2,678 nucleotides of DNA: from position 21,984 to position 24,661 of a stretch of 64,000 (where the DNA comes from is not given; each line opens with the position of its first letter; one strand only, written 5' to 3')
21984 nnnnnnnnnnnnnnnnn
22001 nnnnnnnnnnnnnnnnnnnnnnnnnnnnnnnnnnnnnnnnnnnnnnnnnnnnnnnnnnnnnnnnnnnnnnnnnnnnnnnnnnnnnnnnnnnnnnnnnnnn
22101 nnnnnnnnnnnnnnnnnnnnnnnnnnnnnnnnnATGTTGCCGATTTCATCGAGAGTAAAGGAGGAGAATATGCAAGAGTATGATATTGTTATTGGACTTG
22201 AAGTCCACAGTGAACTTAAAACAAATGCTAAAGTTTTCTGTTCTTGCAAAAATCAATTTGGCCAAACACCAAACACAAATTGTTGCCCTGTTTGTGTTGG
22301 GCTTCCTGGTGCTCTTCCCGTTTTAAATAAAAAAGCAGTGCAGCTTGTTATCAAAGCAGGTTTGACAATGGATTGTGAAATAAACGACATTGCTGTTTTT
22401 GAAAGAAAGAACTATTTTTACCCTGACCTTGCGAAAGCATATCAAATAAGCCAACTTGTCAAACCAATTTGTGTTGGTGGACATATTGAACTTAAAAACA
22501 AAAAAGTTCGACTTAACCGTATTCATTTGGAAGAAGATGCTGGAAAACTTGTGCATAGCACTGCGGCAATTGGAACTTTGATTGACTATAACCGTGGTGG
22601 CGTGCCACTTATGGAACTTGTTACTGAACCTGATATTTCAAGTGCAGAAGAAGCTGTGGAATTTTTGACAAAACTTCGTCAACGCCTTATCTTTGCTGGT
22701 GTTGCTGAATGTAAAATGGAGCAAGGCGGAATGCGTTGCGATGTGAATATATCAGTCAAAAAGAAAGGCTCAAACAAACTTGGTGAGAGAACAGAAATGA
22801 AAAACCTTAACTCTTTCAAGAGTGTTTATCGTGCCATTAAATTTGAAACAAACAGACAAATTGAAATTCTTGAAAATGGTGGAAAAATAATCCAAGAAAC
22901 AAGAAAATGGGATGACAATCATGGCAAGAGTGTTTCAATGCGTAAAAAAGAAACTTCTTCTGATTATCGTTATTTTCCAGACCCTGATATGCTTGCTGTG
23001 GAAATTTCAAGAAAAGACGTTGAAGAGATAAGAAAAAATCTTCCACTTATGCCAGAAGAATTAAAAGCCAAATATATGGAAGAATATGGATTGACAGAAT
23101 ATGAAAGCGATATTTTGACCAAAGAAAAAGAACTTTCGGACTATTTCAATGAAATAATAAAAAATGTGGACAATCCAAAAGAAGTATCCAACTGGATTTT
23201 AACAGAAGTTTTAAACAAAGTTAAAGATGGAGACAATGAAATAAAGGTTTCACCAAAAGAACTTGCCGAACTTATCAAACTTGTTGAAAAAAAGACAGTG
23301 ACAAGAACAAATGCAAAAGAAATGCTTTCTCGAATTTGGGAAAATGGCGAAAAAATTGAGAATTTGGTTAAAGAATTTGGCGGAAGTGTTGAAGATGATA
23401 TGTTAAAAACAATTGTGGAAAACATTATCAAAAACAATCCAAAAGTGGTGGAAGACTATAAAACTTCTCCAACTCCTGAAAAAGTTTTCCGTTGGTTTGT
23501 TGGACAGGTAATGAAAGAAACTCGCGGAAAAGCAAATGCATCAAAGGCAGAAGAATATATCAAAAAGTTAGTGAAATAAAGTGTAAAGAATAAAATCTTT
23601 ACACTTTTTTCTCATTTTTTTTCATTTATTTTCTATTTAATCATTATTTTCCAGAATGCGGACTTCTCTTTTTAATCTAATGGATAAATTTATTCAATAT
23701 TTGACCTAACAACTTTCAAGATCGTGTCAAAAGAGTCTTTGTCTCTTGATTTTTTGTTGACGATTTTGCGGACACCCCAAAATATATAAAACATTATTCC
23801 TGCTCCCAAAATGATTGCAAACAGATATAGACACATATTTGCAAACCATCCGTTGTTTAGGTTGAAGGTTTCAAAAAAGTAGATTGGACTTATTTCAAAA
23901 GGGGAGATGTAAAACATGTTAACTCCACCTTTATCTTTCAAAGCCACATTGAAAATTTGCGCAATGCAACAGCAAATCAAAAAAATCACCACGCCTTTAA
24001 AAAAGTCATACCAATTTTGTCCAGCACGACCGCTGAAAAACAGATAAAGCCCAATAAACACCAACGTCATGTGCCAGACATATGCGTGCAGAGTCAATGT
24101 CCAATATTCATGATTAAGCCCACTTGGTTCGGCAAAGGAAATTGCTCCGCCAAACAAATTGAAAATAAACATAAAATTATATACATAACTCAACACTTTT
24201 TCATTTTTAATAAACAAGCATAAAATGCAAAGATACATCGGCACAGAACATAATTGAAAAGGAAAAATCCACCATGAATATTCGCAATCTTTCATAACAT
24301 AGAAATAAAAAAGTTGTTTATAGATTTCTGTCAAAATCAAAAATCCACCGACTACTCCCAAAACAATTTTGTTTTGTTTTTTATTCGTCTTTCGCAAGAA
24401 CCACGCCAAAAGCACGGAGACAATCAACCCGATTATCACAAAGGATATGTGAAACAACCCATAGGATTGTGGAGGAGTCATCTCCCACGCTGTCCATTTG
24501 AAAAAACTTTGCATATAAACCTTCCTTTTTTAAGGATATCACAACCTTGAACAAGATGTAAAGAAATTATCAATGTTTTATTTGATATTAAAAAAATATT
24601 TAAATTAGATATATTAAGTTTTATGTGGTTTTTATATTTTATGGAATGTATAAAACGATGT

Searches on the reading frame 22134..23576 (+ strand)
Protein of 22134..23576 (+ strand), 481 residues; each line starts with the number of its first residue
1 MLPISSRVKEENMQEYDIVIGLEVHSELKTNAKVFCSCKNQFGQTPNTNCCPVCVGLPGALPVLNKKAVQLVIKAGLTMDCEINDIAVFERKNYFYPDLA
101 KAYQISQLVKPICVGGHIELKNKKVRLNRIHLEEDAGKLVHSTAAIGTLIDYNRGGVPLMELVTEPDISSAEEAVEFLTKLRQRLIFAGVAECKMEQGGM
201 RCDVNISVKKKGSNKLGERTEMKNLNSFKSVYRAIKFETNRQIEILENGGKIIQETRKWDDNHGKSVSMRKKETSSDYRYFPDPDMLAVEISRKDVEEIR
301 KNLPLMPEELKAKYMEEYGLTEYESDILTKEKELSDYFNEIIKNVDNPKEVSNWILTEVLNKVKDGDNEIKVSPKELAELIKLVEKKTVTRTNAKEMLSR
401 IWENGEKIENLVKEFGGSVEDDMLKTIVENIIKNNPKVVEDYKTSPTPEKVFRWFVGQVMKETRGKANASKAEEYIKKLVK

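Call 62: search_protein_families(library=pfam, proteins=[window:22134-23576:+], max_evalue=0.001)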
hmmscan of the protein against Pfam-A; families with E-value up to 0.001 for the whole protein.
window:22134-23576:+ (481 aa): 2 families
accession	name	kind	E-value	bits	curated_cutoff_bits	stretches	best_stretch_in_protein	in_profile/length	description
PF02934.20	GatB_N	-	3.1e-115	384.6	23.4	1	18-296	1-276/277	GatB/GatE catalytic domain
PF02637.23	GatB_Yqey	-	1.6e-37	129.1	27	1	336-479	1-147/148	GatB domain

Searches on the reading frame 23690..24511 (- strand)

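Call 62: search_protein_families(library=pfam, proteins=[window:23690-24511:-], max_evalue=0.001)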
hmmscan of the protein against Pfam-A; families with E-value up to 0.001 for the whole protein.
window:23690-24511:- (273 aa): 1 family
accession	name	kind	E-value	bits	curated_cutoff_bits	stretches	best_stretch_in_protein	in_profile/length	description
PF14808.11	TMEM164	-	3.4e-21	76.2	25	1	17-232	2-214/217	TMEM164 family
